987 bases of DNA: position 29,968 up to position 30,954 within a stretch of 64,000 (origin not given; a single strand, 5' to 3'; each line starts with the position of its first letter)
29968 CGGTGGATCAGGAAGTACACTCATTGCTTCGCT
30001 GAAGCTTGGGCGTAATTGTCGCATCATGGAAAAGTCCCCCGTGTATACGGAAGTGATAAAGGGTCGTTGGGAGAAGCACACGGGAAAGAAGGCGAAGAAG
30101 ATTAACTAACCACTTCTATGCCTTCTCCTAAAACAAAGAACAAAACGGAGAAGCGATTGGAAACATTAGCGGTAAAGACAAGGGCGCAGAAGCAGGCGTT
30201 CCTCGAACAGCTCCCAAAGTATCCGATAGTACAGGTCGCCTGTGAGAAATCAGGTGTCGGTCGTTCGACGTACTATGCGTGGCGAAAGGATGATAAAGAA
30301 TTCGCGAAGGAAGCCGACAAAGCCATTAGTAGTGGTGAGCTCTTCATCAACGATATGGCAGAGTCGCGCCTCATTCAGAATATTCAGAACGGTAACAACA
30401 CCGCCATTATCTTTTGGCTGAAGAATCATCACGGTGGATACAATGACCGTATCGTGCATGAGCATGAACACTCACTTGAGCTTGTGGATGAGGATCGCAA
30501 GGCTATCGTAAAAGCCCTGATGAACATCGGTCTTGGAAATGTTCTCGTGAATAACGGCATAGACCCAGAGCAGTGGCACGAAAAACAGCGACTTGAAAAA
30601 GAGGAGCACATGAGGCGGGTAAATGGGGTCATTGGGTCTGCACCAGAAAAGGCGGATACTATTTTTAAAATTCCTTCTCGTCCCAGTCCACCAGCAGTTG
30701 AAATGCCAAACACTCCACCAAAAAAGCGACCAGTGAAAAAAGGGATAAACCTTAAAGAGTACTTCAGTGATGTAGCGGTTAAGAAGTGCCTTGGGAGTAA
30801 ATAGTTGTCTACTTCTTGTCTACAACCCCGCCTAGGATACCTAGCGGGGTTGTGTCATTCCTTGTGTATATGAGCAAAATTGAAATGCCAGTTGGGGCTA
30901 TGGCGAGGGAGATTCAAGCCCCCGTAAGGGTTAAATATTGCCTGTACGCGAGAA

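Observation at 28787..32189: ParB-nuclease::DNA-methyltransferase fusion, TerS-like HTH protein and large serine recombinase module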

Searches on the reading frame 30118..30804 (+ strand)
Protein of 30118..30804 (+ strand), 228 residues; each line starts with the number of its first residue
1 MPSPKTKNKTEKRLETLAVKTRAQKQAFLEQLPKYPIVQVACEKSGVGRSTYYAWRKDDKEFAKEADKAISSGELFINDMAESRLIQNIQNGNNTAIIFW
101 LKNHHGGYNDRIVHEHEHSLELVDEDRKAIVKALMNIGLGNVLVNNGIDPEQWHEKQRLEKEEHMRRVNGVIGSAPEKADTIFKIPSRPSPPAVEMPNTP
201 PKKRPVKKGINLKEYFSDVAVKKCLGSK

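Call 3: search_protein_families(library=pfam, proteins=[window:30118-30804:+], max_evalue=0.01)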
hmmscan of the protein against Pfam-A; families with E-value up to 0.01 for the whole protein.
window:30118-30804:+ (228 aa): 2 families
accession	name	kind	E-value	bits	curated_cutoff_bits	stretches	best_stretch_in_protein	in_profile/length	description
PF13022.12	HTH_Tnp_1_2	-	1.1e-05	26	27.9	1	41-104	32-96/122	Helix-turn-helix of insertion element transposase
PF01527.26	HTH_Tnp_1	-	0.0045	17.6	24.1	1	21-63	8-49/75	Transposase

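Call 7: search_protein_families(library=phrogs, proteins=[window:30118-30804:+], max_evalue=0.001)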
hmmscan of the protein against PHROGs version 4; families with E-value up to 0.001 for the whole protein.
window:30118-30804:+ (228 aa): 3 families
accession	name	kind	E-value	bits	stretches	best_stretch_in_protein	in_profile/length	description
phrog_309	-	head and packaging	4e-12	47.7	1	46-125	167-267/319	terminase small subunit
phrog_4044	-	head and packaging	1.1e-08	35.8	1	8-71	12-75/180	terminase small subunit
phrog_24579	-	head and packaging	0.00011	23.2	1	12-102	7-97/126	terminase small subunit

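Call 16: find_homologous_proteins(query=window:30118-30804:+, max_evalue=0.001)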
Query window:30118-30804:+ (228 aa): 256 proteins with E <= 0.001 among 420 candidates; the best 120 are listed.
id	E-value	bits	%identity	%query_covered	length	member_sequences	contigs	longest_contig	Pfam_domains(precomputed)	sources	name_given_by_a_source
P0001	2.4e-148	510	100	100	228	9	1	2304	-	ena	-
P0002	5.7e-123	427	87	98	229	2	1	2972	-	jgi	-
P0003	1.9e-120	419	82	100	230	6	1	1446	-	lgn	-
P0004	1.3e-118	413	86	94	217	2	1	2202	-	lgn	-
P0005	1.2e-116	406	83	99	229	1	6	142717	-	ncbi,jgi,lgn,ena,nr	ncbi:MAG TPA: hypothetical protein DCS23_03785 [Candidatus Yonathbacteria bacterium]|nr:hypothetical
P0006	2.7e-114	398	78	100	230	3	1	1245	-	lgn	-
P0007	1.0e-108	380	78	95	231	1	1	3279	-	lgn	-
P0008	4.0e-91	323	66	95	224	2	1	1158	-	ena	-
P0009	1.3e-90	321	67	96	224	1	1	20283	-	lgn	-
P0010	1.8e-89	317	66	96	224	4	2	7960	-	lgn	-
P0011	7.3e-88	312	81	75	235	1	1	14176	-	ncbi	-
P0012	2.1e-86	307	66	95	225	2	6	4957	-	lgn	-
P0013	9.7e-86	305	65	96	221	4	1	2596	-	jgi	-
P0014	2.3e-84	301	67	96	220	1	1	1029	-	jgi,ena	-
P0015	3.4e-83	297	65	96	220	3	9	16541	-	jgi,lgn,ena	-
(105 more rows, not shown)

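Call 58: find_related_loci(query=window:30118-30804:+, collection=viral_contigs, flank=10000)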
Query window:30118-30804:+ (228 aa) in viral_contigs; peptide patterns used: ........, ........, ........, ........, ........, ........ (x = any residue, [..] = any of these).
31 stretches matched a pattern; 8 encode a relative of the query (tblastn E <= 1e-3); 8 distinct loci.
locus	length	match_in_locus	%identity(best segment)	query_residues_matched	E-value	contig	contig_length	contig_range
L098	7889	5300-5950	67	1-218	6e-97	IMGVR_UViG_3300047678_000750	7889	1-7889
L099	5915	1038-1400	48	19-138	7e-35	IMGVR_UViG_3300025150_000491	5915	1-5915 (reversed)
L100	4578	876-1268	44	19-146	4e-34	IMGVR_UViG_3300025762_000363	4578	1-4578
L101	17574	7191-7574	45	20-145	2e-33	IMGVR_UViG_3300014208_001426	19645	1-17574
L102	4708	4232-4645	44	4-135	8e-33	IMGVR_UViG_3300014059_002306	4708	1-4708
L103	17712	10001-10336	47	24-134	5e-30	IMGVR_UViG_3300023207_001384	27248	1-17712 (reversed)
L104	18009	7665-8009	44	20-134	4e-26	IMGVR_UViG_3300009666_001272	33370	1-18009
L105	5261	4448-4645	47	41-108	1e-14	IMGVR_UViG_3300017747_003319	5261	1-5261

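Call 62: search_protein_families(library=phrogs, proteins=[L104:6395-7672:+, L104:7659-8066:+, L104:8069-9556:+, L104:9579-10532:+, L104:11375-12490:+, L103:8664-9992:+, L103:9950-10390:+, L103:10365-11882:+, L103:11924-13225:+, L103:13242-14033:+], max_evalue=0.00001)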
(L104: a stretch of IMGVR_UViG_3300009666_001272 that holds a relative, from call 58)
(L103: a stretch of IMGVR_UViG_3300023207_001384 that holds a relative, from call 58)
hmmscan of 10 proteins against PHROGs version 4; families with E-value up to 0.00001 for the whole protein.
L104:6395-7672:+ (425 aa): 16 families
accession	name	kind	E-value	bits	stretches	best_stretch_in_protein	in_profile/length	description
phrog_498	-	other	1.8e-71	242.5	1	12-418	38-431/633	DNA methyltransferase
phrog_67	-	other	1.2e-26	95.1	1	114-418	96-354/743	DNA methyltransferase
phrog_620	-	DNA, RNA and nucleotide metabolism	1.9e-21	78.2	1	11-152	11-160/217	ParB-like partition protein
phrog_940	-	DNA, RNA and nucleotide metabolism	1.1e-16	62.1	1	11-143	8-139/388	nuclease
phrog_23085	-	unknown function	1.1e-14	55.3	1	342-416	40-115/138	-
phrog_8071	-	DNA, RNA and nucleotide metabolism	1.2e-14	55.4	1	13-197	11-204/389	ParB-like partition protein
phrog_930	-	DNA, RNA and nucleotide metabolism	6.1e-14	53.4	1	11-134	9-138/223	ParB-like partition protein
phrog_3008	-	other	8.3e-13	49.2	1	339-415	143-219/244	DNA methyltransferase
phrog_9353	-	unknown function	7.1e-11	43.4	1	21-154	23-163/245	-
phrog_723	-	DNA, RNA and nucleotide metabolism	6.8e-10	40.1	1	9-143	13-158/223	ParB-like partition protein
phrog_15396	-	DNA, RNA and nucleotide metabolism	1.7e-08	35.6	1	14-133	9-127/258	ParB-like partition nuclease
phrog_12047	-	DNA, RNA and nucleotide metabolism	1.1e-06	29.4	1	33-103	22-91/301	ParB-like partition nuclease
phrog_18056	-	DNA, RNA and nucleotide metabolism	1.5e-06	28.4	1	11-83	5-76/387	ParB-like partition nuclease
phrog_5475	-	unknown function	3e-06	27.3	1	16-78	10-71/458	-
phrog_7405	-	unknown function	4.3e-06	27.6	1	5-136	20-160/250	-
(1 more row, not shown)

L104:7659-8066:+ (135 aa): 1 family
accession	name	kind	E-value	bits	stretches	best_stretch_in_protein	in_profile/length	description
phrog_4044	-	head and packaging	2.3e-09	38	1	7-54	29-76/180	terminase small subunit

L104:8069-9556:+ (495 aa): 6 families
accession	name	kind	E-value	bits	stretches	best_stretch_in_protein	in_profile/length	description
phrog_38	-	head and packaging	1.3e-79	269.8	1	15-472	255-710/760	terminase large subunit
phrog_5573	-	head and packaging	1e-11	45.7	1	245-469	20-238/250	terminase large subunit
phrog_4758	-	head and packaging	8.1e-11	42.7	1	23-231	15-222/243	terminase large subunit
phrog_14112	-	unknown function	1.2e-10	42.3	1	46-196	92-239/247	-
phrog_979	-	head and packaging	1.8e-07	31.2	1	391-469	519-603/642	terminase large subunit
phrog_17672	-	head and packaging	1.1e-06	28.9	1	45-191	51-194/395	terminase large subunit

L104:9579-10532:+ (317 aa): 0 families

L104:11375-12490:+ (371 aa): 2 families
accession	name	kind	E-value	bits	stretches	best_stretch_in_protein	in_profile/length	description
phrog_1423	-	DNA, RNA and nucleotide metabolism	3.2e-112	377.5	1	19-367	94-442/1040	Reverse transcriptase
phrog_2825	-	DNA, RNA and nucleotide metabolism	1.6e-14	54.8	1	63-362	27-310/336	polymerase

L103:8664-9992:+ (442 aa): 25 families
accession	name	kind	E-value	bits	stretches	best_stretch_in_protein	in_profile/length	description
phrog_498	-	other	4.8e-81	274.1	1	3-440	31-430/633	DNA methyltransferase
phrog_620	-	DNA, RNA and nucleotide metabolism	7.2e-32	112.2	1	1-141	3-146/217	ParB-like partition protein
phrog_67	-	other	1.6e-29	104.5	1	152-436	112-349/743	DNA methyltransferase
phrog_9353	-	unknown function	5.3e-26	93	1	7-160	11-169/245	-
phrog_8071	-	DNA, RNA and nucleotide metabolism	4.1e-23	83.3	1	1-200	1-205/389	ParB-like partition protein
phrog_3008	-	other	2.9e-20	73.6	1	326-435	122-216/244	DNA methyltransferase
phrog_940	-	DNA, RNA and nucleotide metabolism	1.1e-19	72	1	4-136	3-132/388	nuclease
phrog_5475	-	unknown function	3.4e-17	63.4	1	8-107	4-95/458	-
phrog_723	-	DNA, RNA and nucleotide metabolism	2.2e-16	61.4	1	4-147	10-158/223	ParB-like partition protein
phrog_26387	-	DNA, RNA and nucleotide metabolism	1.5e-14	55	1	5-125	8-140/252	ParB-like partition nuclease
phrog_15396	-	DNA, RNA and nucleotide metabolism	4.5e-14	53.9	1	5-130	2-131/258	ParB-like partition nuclease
phrog_930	-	DNA, RNA and nucleotide metabolism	3.2e-13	51.1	1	3-130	3-133/223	ParB-like partition protein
phrog_23085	-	unknown function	7e-13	49.4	1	354-437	29-112/138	-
phrog_4715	-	DNA, RNA and nucleotide metabolism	7.5e-12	45.4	1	10-92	150-232/630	ParB-like partition protein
phrog_3264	-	DNA, RNA and nucleotide metabolism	3.2e-10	41.2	1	6-99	48-138/337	ParB-like partition protein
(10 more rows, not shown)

L103:9950-10390:+ (146 aa): 4 families
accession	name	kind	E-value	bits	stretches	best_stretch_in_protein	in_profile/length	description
phrog_309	-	head and packaging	1.2e-10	42.9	1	37-116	164-268/319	terminase small subunit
phrog_4044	-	head and packaging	4.8e-08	33.7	1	14-66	24-76/180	terminase small subunit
phrog_24579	-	head and packaging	9.5e-07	29.9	1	10-94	11-95/126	terminase small subunit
phrog_4102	-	head and packaging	2.1e-06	29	1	15-57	16-69/166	terminase small subunit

L103:10365-11882:+ (505 aa): 5 families
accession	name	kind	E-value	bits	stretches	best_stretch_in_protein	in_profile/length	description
phrog_38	-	head and packaging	9.3e-83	280.2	1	18-484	252-715/760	terminase large subunit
phrog_5573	-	head and packaging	3.6e-18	66.9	1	243-469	12-231/250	terminase large subunit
phrog_4758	-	head and packaging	6.9e-11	42.9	1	23-256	9-241/243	terminase large subunit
phrog_979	-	head and packaging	2.2e-10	40.8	1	301-468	419-595/642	terminase large subunit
phrog_14112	-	unknown function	3.8e-10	40.6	1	59-206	96-243/247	-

L103:11924-13225:+ (433 aa): 3 families
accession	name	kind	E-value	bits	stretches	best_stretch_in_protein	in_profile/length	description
phrog_95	-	integration and excision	2.1e-56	192.8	1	4-369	85-463/651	integrase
phrog_125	-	DNA, RNA and nucleotide metabolism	1.4e-17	65.1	1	3-233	16-190/254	DNA invertase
phrog_6620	-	integration and excision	2.2e-06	28.4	1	2-116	51-160/201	transposase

L103:13242-14033:+ (263 aa): 0 families

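Call 63: search_protein_families(library=pfam, proteins=[L103:10365-11882:+, L104:8069-9556:+, L103:11924-13225:+, L104:13107-15431:-], max_evalue=0.00001)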
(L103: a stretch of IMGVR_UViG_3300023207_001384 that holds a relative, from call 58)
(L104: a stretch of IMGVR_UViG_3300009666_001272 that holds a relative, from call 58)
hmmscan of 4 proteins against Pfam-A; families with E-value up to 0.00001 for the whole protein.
L103:10365-11882:+ (505 aa): 1 family
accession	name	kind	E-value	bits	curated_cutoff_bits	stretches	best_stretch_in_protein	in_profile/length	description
PF17289.8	Terminase_6C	-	9.6e-10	39.1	22.6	1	322-469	2-152/155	Terminase RNaseH-like domain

L104:8069-9556:+ (495 aa): 2 families
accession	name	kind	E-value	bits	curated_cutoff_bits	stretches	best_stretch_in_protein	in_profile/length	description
PF17289.8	Terminase_6C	-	3.2e-06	27.7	22.6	1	317-464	2-154/155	Terminase RNaseH-like domain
PF00270.35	DEAD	-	5.2e-06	26.7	26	1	47-191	3-140/167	DEAD/DEAH box helicase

L103:11924-13225:+ (433 aa): 2 families
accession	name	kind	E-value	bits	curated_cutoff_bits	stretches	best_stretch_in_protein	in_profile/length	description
PF00239.26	Resolvase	-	6.3e-21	75.4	23.3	1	10-151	2-139/145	Resolvase, N terminal domain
PF07508.19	Recombinase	-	1.2e-15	58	21.1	1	182-267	2-100/102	Recombinase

L104:13107-15431:- (774 aa): 1 family
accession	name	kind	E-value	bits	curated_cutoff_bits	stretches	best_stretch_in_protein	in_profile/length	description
PF04851.21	ResIII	-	2.9e-14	53.8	22.5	1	3-189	3-163/164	Type III restriction enzyme, res subunit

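Call 69: search_protein_families(library=phrogs, proteins=[L103:185-1933:+, L103:1935-3194:+, L103:3212-6205:+, L103:6180-7892:+, L103:7922-8614:+, L103:13242-14033:+], max_evalue=0.001)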
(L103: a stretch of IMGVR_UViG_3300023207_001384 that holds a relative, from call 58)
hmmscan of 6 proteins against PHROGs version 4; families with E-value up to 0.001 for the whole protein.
L103:185-1933:+ (582 aa): 6 families
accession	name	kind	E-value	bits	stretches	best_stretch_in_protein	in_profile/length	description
phrog_34860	-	unknown function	1.3e-189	633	2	3-484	15-542/830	-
phrog_2713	-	unknown function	3e-70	238.7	1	13-511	14-453/520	-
phrog_6380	-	other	2.6e-19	70.4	1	275-524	118-338/382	DNA methyltransferase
phrog_19264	-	unknown function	6.6e-13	49.8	1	158-311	176-323/349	-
phrog_5696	-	unknown function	3.2e-10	40.8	1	174-299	112-233/250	-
phrog_28477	-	unknown function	3.4e-07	31.2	1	153-222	176-239/248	-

L103:1935-3194:+ (419 aa): 1 family
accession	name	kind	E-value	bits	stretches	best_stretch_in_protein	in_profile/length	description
phrog_2668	-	unknown function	9.3e-38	131.1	1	14-415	17-425/554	-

L103:3212-6205:+ (997 aa): 2 families
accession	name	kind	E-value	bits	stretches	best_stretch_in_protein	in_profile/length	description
phrog_3830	-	unknown function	5e-125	419.9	1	51-875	45-859/1032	-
phrog_62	-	DNA, RNA and nucleotide metabolism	1.3e-09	37.1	1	270-430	688-831/1881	DNA helicase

L103:6180-7892:+ (570 aa): 12 families
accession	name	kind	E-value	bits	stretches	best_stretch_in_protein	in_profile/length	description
phrog_4747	-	unknown function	3.3e-49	169.5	2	246-515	304-555/610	-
phrog_8323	-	unknown function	3.8e-22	79.5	2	275-352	325-386/623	-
phrog_3940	-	unknown function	2.9e-15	57.1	2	2-75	4-85/537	-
phrog_7507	-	unknown function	4.8e-14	53.5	2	143-330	272-453/483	-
phrog_1499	-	unknown function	1.8e-13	51.6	1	1-83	3-80/427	-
phrog_9802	-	unknown function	4.1e-10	40.3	2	1-44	3-46/438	-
phrog_77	-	DNA, RNA and nucleotide metabolism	3.7e-07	30.1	1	1-47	296-344/967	SbcC-like subunit of palindrome specific endonuclease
phrog_10445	-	unknown function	3.9e-06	27.3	1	1-47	3-48/296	-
phrog_25363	-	unknown function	1.5e-05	26.1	1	1-47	5-51/77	-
phrog_5836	-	unknown function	2.7e-05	23.3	0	26-141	51-146/1071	-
phrog_19212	-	unknown function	0.00013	21.7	0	1-44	1-46/550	-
phrog_8066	-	unknown function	0.00015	21.8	0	268-300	380-412/522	-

L103:7922-8614:+ (230 aa): 0 families

L103:13242-14033:+ (263 aa): 0 families

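Call 70: search_dna_similar(query=window:30118-30804:+, collection=phages, mode=protein, max_evalue=0.001, max_rows=15)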
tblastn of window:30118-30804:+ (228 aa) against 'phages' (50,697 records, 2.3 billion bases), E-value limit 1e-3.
No match.

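Call 73: search_solved_structures(query=window:30118-30804:+, max_evalue=1)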
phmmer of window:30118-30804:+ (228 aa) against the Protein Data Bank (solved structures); distinct sequences matched with E-value up to 1: 4.
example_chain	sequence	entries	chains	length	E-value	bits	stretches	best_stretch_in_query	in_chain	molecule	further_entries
3cmu_A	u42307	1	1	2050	5e-08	36.2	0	42-71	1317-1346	Protein recA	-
3cmt_A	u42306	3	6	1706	5.8e-07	32.7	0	42-74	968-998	Protein recA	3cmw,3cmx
3cmv_A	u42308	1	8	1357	9.1e-06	28.8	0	42-74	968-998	Protein recA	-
1aa3_A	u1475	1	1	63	0.32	14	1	42-71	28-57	RECA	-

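Call 92: search_protein_families(library=pfam, proteins=[L101:952-2697:+, L101:2697-4157:+, L101:10757-13171:+, L101:14078-15508:+, L101:15505-16818:+], max_evalue=0.0001)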
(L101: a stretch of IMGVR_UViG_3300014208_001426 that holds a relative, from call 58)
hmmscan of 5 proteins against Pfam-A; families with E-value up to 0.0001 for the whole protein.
L101:952-2697:+ (581 aa): 2 families
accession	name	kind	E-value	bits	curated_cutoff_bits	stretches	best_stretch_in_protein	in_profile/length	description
PF03235.19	GmrSD_N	-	1.2e-33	117.4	33.2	1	15-256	2-196/199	GmrSD restriction endonuclease, N-terminal domain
PF07510.16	GmrSD_C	-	2.2e-05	24.8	23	1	471-543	50-116/138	GmrSD restriction endonucleases, C-terminal domain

L101:2697-4157:+ (486 aa): 1 family
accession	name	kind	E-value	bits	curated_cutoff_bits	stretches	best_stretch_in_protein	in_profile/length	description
PF11074.14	DUF2779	-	3.5e-42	144.1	23.3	1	289-412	1-126/126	Domain of unknown function(DUF2779)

L101:10757-13171:+ (804 aa): 7 families
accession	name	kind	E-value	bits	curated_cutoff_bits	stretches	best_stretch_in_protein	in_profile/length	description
PF04851.21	ResIII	-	7.3e-45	153.3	22.5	1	165-340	4-163/164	Type III restriction enzyme, res subunit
PF08463.15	EcoEI_R_C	-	9.2e-31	107.6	24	1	647-802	1-163/163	EcoEI R protein C-terminal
PF18766.7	SWI2_SNF2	-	9.5e-19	68.4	26.7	1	168-373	1-189/221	SWI2/SNF2 ATPase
PF00270.35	DEAD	-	1.2e-13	51.6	26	1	169-342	4-164/167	DEAD/DEAH box helicase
PF04313.20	HSDR_N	-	8.5e-08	32.7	25.1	1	9-117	3-194/198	Type I restriction enzyme R protein N terminus (HSDR_N)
PF13588.12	HSDR_N_2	-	3.3e-07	30.8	25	1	31-129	11-110/110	Type I restriction enzyme R protein N terminus (HSDR_N)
PF00271.37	Helicase_C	-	6.3e-06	26.9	23.5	1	430-540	9-109/110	Helicase conserved C-terminal domain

L101:14078-15508:+ (476 aa): 5 families
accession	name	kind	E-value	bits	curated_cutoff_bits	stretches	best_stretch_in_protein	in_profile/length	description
PF02384.22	N6_Mtase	-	7.8e-69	232.8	20.4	1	141-445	2-307/311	N-6 DNA Methylase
PF12161.14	HsdM_N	-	6e-12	46.8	24.5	1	7-131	4-135/135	HsdM N-terminal domain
PF07669.17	Eco57I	-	4.7e-08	33.7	25.3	1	265-357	69-171/171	Eco57I restriction-modification methylase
PF20473.4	MmeI_Mtase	-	3.4e-06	26.9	27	1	186-245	22-87/259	MmeI, DNA-methyltransferase domain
PF01170.24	UPF0020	-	1.1e-05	25.7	22.3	0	171-284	16-136/197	RMKL-like, methyltransferase domain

L101:15505-16818:+ (437 aa): 1 family
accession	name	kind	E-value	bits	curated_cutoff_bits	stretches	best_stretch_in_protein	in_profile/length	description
PF01420.25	Methylase_S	-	3.6e-19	70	22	2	238-415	1-161/168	Type I restriction modification DNA specificity domain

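Call 97: search_protein_families(library=padloc, proteins=[window:30118-30804:+], max_evalue=0.001)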
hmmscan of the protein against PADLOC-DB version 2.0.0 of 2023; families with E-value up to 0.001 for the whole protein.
window:30118-30804:+ (228 aa): 0 families

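Call 101: predict_structure(alignment_id=A5)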
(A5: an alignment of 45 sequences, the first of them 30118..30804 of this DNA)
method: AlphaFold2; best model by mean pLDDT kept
length: 228 residues; sequences in the alignment: 45
mean_pLDDT: 79.4   pTM: 0.42
mean pLDDT of the five models: 79.4, 79.3, 78.9, 78.0, 76.6
residues with pLDDT >= 90: 76; 70-90: 91; 50-70: 38; < 50: 23
segments of 3 or more residues with pLDDT < 50: 113-119, 173-176, 178-184, 192-195
pLDDT, mean of each block of 10 residues (from residue 1): 69 84 96 94 96 98 97 89 93 93 77 50 74 80 84 89 85 50 49 53 66 86 71
secondary structure, 60 per line:
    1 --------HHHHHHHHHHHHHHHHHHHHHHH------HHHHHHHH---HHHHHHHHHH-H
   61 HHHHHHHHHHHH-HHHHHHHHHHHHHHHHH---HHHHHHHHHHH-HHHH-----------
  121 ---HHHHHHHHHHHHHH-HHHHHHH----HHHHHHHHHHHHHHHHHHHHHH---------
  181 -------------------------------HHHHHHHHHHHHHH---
elements in order: H9-31 H38-45 H49-58 H60-72 H74-90 H94-104 H106-109 H124-137 H139-145 H150-171 H212-225
